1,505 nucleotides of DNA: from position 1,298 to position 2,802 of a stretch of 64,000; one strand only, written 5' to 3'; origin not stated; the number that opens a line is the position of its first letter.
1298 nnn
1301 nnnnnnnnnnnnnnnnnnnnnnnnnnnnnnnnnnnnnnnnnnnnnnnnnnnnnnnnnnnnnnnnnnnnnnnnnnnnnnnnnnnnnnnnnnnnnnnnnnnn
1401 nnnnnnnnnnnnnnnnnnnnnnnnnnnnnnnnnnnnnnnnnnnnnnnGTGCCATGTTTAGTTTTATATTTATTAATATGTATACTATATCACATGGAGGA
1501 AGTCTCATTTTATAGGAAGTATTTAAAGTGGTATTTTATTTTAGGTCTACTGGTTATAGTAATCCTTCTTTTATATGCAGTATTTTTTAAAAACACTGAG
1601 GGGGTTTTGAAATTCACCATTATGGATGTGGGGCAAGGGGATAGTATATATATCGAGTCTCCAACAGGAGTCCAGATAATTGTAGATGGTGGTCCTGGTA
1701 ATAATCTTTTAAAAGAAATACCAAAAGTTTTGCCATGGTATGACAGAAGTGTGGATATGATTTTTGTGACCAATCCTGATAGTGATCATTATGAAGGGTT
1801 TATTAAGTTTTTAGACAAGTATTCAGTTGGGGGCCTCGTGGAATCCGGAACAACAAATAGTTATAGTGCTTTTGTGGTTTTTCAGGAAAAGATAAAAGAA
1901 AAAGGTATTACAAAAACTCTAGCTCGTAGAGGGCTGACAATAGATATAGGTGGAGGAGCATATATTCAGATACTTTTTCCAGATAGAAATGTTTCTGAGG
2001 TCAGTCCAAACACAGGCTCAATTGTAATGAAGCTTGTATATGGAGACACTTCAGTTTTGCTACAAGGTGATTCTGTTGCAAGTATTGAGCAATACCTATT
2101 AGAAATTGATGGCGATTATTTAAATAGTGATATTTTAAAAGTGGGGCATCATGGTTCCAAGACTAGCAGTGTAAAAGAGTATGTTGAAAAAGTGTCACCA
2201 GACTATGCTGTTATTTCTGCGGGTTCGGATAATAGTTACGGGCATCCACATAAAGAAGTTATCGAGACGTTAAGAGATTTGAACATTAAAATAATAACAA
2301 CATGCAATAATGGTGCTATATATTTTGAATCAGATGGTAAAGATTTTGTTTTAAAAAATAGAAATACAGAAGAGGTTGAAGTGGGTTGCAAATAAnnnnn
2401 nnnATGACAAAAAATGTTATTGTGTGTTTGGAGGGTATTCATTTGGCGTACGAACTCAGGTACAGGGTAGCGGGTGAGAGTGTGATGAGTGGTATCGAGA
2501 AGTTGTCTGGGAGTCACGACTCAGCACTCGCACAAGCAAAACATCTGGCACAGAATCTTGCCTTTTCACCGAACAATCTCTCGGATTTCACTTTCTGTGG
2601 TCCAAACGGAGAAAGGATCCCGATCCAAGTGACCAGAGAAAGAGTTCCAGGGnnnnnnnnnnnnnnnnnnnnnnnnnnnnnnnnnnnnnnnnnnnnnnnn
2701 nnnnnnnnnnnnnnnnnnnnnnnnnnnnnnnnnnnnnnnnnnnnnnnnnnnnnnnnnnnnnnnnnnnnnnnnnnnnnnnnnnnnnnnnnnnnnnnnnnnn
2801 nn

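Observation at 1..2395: ComEC split into two ORFs with an antisense sodA between them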

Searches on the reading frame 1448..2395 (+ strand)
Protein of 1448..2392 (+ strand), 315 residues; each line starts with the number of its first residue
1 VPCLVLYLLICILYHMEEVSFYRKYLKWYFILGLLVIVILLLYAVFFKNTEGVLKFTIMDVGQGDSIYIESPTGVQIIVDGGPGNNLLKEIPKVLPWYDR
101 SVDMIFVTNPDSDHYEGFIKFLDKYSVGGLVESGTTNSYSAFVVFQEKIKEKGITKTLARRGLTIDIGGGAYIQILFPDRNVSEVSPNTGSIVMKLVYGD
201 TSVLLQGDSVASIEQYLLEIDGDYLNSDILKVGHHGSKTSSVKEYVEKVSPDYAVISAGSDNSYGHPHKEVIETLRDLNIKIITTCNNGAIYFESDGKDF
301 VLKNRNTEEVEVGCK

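Call 5: search_protein_families(library=pfam, proteins=[window:1448-2392:+], max_evalue=0.01)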
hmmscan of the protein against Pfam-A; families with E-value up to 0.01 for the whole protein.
window:1448-2392:+ (315 aa): 1 family
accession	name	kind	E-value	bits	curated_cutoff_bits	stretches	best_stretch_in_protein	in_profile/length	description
PF00753.33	Lactamase_B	-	1.5e-12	48.3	22.7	1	60-259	2-195/196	Metallo-beta-lactamase superfamily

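Call 6: search_protein_families(library=ncbifam, proteins=[window:1493-2392:+], max_evalue=0.01)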
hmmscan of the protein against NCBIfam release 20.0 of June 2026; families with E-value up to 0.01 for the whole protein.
window:1493-2392:+ (300 aa): 5 families
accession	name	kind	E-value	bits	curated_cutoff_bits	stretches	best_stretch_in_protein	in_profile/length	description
TIGR00361.1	ComEC_Rec2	equivalog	8e-34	116.8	190.05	1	18-274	423-663/663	DNA internalization-related competence protein ComEC/Rec2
NF008580.0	PRK11539.1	equivalog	1.4e-24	86.5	969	1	16-277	478-725/758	ComEC family protein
NF049846.1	blaAHM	exception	2.4e-21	75.9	590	1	37-285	61-300/304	AHM family subclass B3-like metallo-beta-lactamase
NF041809.1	Avs1a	equivalog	1.7e-13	50.1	420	2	172-259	251-340/387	AVAST type 1 anti-phage system MBL fold metallo-hydrolase Avs1a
NF058524.1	6A-MBL_enzyme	equivalog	4.7e-05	22.7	220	0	168-233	193-267/346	anti-phage 6A-MBL system MBL-fold protein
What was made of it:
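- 1493..2395 (+): ComEC nuclease piece (300 aa): one transmembrane helix homologous to ComEC TM11, a linker, and a ComEC-type MBL domain. TIGR00361 positions 423-663 of 663, E 8e-34 (call 6).
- A weaker match to a B3-like beta-lactamase model (blaAHM, E 2.4e-21, far below its cut-off) also appears (call 6).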

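Call 7: search_solved_structures(query=window:1493-2392:+, max_evalue=0.01, show_alignments=2)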
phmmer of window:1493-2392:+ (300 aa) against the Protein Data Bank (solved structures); distinct sequences matched with E-value up to 0.01: 6.
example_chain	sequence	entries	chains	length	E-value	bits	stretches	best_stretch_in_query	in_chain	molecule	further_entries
30bt_A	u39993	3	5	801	1.4e-33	119.6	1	16-285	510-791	Beta-lactamase-like domain | ComEC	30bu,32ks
9ic4_A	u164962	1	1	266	2.3e-32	115.6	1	39-285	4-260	Competence protein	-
9vc6_A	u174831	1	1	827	1.2e-19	73.9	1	133-278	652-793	Competence protein ComEC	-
9vcb_A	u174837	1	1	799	4.3e-16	62.2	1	158-284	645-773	DNA internalization-related competence protein ComEC/Rec2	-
9vcf_A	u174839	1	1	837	4.9e-16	62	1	158-284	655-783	DNA internalization-related competence protein ComEC/Rec2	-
9vc9_A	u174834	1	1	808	5.6e-13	52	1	172-277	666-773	Dna internalization-related competence protein rec2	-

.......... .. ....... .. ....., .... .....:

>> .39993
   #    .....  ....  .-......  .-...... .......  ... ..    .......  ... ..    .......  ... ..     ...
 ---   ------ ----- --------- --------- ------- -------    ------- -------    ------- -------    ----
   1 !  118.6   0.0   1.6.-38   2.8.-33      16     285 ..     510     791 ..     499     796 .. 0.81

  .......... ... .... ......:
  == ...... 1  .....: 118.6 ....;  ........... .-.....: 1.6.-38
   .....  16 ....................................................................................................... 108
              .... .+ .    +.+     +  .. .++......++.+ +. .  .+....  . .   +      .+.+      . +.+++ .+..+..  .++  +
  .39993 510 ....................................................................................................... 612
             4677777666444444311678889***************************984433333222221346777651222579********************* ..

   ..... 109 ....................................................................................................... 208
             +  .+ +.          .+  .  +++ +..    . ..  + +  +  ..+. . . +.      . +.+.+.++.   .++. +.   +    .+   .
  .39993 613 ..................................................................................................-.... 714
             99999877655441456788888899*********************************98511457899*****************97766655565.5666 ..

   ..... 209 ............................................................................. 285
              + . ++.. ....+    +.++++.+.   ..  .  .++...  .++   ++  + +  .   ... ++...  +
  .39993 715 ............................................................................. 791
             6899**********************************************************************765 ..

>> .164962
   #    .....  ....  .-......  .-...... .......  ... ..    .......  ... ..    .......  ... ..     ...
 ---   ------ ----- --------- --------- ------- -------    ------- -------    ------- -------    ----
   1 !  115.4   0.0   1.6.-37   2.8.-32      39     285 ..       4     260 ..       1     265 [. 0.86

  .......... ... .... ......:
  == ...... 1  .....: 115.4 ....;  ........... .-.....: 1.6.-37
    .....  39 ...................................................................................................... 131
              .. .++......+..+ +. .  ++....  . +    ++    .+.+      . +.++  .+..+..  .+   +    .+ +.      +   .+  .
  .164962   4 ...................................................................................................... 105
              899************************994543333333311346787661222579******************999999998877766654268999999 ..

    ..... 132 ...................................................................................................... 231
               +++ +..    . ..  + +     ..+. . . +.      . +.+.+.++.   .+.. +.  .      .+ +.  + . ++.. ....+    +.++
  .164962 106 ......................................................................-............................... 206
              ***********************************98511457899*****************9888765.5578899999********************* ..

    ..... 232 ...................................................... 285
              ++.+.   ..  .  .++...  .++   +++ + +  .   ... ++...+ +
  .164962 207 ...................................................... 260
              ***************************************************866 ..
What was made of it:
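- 1493..2395 (+): Aligns to solved ComEC 30bt_A residues 510-791, E 1.4e-33 (call 7).
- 1532..1591 (+): Codons for the membrane anchor (residues 14-33, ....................). Basic residues (R8, K9, K12) precede it. The segment aligns with the helix preceding the MBL domain in solved ComEC (call 7).
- On ComEC/Rec2 (DNA internalization competence protein): PDB ComEC residues 510-791, E 1.4e-33 (call 7).
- Checked: It matches solved ComEC chains at E 1.4e-33 (call 7).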

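Call 8: find_encoding_contigs(protein=window:1493-2395:+, flank=10000, max_places=6)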
Protein window:1493-2395:+ (300 aa): 23 contigs read that carry it; 6 places shown.
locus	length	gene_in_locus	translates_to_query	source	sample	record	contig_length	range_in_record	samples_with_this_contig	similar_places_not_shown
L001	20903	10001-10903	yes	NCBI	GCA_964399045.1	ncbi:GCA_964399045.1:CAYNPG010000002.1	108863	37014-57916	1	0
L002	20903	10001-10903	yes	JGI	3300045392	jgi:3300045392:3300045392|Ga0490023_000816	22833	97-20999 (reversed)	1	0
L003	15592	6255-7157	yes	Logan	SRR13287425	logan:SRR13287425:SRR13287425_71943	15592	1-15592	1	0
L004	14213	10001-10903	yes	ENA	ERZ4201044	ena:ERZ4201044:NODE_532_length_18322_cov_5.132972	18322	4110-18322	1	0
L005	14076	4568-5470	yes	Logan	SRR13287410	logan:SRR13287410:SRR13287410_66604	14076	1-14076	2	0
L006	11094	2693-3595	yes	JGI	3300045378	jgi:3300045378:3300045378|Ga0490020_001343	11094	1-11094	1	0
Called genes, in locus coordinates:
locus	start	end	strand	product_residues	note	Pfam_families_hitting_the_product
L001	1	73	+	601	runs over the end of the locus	PF07963:N_methyl (weak), PF17802:SpaA (faint), PF13620:CarboxypepD_reg (weak), PF13715:CarbopepD_reg_2 (faint)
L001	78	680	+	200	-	-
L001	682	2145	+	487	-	-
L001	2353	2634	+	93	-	-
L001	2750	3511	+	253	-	PF00121:TIM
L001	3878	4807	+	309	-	PF00162:PGK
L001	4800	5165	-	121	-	PF11969:DcpS_C, PF01230:HIT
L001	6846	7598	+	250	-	PF00075:RNase_H, PF01693:Cauli_VI (faint)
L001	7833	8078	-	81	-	-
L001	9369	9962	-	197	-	PF02777:Sod_Fe_C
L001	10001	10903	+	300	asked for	PF00753:Lactamase_B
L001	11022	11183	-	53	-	-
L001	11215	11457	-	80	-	PF00830:Ribosomal_L28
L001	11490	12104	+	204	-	PF02163:Peptidase_M50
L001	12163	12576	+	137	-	PF00164:Ribosom_S12_S23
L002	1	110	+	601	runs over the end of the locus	PF07963:N_methyl (weak), PF17802:SpaA (faint), PF13620:CarboxypepD_reg (weak), PF13715:CarbopepD_reg_2 (faint)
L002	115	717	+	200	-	-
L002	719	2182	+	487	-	-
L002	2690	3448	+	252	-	PF00121:TIM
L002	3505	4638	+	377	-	PF00162:PGK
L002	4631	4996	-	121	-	PF11969:DcpS_C, PF01230:HIT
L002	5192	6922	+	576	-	PF01368:DHH, PF02272:DHHA1 (weak), PF17768:RecJ_OB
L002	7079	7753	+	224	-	PF00075:RNase_H, PF01693:Cauli_VI (faint)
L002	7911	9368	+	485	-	PF13567:DUF4131, PF03772:Competence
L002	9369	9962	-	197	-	PF02777:Sod_Fe_C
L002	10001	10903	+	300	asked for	PF00753:Lactamase_B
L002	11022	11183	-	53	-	-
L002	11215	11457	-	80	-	PF00830:Ribosomal_L28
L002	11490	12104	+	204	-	PF02163:Peptidase_M50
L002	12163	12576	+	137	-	PF00164:Ribosom_S12_S23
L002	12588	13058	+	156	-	PF00177:Ribosomal_S7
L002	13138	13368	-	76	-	-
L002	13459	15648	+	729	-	PF00009:GTP_EFTU, PF22042:EF-G_D2, PF03144:GTP_EFTU_D2, PF14492:EFG_III, PF16658:RF3_C, PF03764:EFG_IV, PF00679:EFG_C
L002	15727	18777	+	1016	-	-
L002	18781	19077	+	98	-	PF18908:DUF5663 (weak)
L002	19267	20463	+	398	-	PF00009:GTP_EFTU, PF03144:GTP_EFTU_D2, PF03143:GTP_EFTU_D3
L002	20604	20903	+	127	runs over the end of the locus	PF00338:Ribosomal_S10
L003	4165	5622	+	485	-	PF13567:DUF4131, PF03772:Competence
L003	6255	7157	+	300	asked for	PF00753:Lactamase_B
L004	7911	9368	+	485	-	PF13567:DUF4131, PF03772:Competence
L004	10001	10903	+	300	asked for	PF00753:Lactamase_B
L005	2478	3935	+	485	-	PF13567:DUF4131, PF03772:Competence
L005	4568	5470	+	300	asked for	PF00753:Lactamase_B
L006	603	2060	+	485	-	PF13567:DUF4131, PF03772:Competence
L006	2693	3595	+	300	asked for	PF00753:Lactamase_B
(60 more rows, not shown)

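Call 10: find_homologous_proteins(query=window:1493-2392:+, max_evalue=1e-10)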
Query window:1493-2392:+ (300 aa): 7501 proteins with E <= 1e-10 among 8000 candidates; the best 120 are listed.
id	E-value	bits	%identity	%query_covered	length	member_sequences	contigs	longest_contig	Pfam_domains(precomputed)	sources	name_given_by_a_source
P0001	1.4e-194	663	100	100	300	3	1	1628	PF00753.34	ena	-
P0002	1.1e-191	653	98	100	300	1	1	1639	PF00753.34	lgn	-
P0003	4.8e-182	622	92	100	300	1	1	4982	PF00753.34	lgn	-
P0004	2.0e-166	571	85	100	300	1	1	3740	PF00753.34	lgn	-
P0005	1.2e-165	568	85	100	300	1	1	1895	PF00753.34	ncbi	-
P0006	7.9e-155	532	80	98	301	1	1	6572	PF00753.34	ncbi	-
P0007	1.7e-152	525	79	100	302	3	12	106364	PF00753.34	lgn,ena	-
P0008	4.9e-144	497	73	98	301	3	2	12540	PF00753.34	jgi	jgi:competence protein ComEC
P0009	1.5e-142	492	71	98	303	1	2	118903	PF00753.34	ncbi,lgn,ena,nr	ncbi:MAG: hypothetical protein CEO12_683 [Parcubacteria group bacterium Gr01-1014_46]|nr:MAG: hypoth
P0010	3.9e-141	488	71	98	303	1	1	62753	PF00753.34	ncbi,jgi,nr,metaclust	ncbi:MAG: competence protein ComEC [Parcubacteria bacterium C7867-003]|nr:MAG: competence protein Co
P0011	6.4e-141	487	70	100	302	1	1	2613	PF00753.34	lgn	-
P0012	7.0e-141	487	71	97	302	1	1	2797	PF00753.34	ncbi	-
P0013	3.1e-140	485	71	98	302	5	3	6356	PF00753.34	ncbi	-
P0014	5.9e-140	484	71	98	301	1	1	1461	PF00753.34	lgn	-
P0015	3.0e-139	481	70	97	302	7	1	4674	PF00753.34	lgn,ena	-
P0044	1.1e-116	407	58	98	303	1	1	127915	-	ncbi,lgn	-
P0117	5.9e-108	379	58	99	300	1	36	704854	PF00753.34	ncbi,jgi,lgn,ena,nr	ncbi:MAG: hypothetical protein A2566_02910 [Candidatus Zambryskibacteria bacterium RIFOXYD1_FULL_40_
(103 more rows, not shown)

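Call 12: find_encoding_contigs(protein=P0009, flank=6000, max_places=1)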
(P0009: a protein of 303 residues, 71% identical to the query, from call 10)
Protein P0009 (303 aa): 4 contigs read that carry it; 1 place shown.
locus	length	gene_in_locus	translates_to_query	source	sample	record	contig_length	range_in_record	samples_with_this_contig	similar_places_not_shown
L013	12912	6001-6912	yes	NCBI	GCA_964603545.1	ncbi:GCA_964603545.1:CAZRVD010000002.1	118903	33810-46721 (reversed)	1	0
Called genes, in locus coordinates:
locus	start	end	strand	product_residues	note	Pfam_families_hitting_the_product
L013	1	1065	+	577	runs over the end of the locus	PF01368:DHH, PF02272:DHHA1 (weak), PF17768:RecJ_OB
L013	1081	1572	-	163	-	PF12637:TSCPD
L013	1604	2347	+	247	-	PF00075:RNase_H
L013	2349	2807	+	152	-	PF27709:UCP014422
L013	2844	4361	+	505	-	-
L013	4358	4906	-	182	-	PF13238:AAA_18 (weak), PF13671:AAA_33 (faint), PF13207:AAA_17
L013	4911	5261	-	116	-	PF01906:YbjQ_1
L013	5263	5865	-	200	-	PF00081:Sod_Fe_N (faint), PF02777:Sod_Fe_C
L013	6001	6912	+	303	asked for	PF00753:Lactamase_B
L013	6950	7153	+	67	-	-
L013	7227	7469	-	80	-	PF00830:Ribosomal_L28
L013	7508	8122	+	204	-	PF02163:Peptidase_M50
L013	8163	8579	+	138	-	PF00164:Ribosom_S12_S23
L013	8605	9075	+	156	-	PF00177:Ribosomal_S7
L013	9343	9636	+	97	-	-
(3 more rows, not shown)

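Call 13: find_encoding_contigs(protein=P0044, flank=6000, max_places=1)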
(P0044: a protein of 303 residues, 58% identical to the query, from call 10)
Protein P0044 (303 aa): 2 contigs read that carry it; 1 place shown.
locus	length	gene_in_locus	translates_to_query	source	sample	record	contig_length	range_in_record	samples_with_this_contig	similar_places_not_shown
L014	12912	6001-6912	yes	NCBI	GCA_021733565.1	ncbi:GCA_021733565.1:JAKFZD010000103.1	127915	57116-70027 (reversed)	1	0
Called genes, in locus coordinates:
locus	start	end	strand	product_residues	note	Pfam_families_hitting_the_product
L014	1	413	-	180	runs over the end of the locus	PF13238:AAA_18 (weak), PF13207:AAA_17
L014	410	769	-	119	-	PF11969:DcpS_C, PF01230:HIT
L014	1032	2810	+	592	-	PF01368:DHH, PF02272:DHHA1 (weak), PF17768:RecJ_OB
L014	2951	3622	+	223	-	PF00075:RNase_H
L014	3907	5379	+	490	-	PF13567:DUF4131, PF03772:Competence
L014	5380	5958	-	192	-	PF02777:Sod_Fe_C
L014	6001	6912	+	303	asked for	-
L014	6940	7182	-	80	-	PF00830:Ribosomal_L28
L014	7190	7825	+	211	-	PF02163:Peptidase_M50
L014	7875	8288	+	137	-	PF00164:Ribosom_S12_S23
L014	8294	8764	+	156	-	PF00177:Ribosomal_S7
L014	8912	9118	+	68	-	-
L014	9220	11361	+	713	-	PF00009:GTP_EFTU, PF03144:GTP_EFTU_D2, PF22042:EF-G_D2, PF14492:EFG_III, PF16658:RF3_C, PF03764:EFG_IV, PF00679:EFG_C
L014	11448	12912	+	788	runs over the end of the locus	-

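Call 14: find_encoding_contigs(protein=P0117, flank=6000, max_places=1)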
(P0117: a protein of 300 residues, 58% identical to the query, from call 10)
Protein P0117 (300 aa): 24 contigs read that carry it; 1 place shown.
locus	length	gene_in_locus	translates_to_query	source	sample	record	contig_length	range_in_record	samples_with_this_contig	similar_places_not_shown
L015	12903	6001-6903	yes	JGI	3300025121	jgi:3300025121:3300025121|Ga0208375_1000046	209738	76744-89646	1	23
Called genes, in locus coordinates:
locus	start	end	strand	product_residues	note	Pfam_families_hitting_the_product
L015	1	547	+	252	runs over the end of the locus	PF00121:TIM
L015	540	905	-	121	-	PF11969:DcpS_C, PF01230:HIT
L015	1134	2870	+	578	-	PF01368:DHH, PF02272:DHHA1, PF17768:RecJ_OB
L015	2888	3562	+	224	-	PF00075:RNase_H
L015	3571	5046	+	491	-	PF13567:DUF4131, PF03772:Competence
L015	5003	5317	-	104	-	-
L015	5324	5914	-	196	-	PF00081:Sod_Fe_N (faint), PF02777:Sod_Fe_C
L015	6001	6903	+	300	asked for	PF00753:Lactamase_B (weak)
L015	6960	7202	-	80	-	PF00830:Ribosomal_L28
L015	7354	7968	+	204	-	PF02163:Peptidase_M50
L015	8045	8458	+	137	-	PF00164:Ribosom_S12_S23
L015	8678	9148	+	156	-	PF00177:Ribosomal_S7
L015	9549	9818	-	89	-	-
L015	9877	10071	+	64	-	-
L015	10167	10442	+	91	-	-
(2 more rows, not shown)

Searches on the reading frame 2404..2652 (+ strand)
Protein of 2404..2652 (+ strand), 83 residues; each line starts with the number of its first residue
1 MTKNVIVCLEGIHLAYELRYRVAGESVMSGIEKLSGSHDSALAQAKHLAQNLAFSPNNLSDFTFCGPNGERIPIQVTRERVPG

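Call 5: search_protein_families(library=pfam, proteins=[window:2404-2652:+], max_evalue=0.01)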
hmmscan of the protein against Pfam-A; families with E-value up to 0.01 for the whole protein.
window:2404-2652:+ (83 aa): 0 families
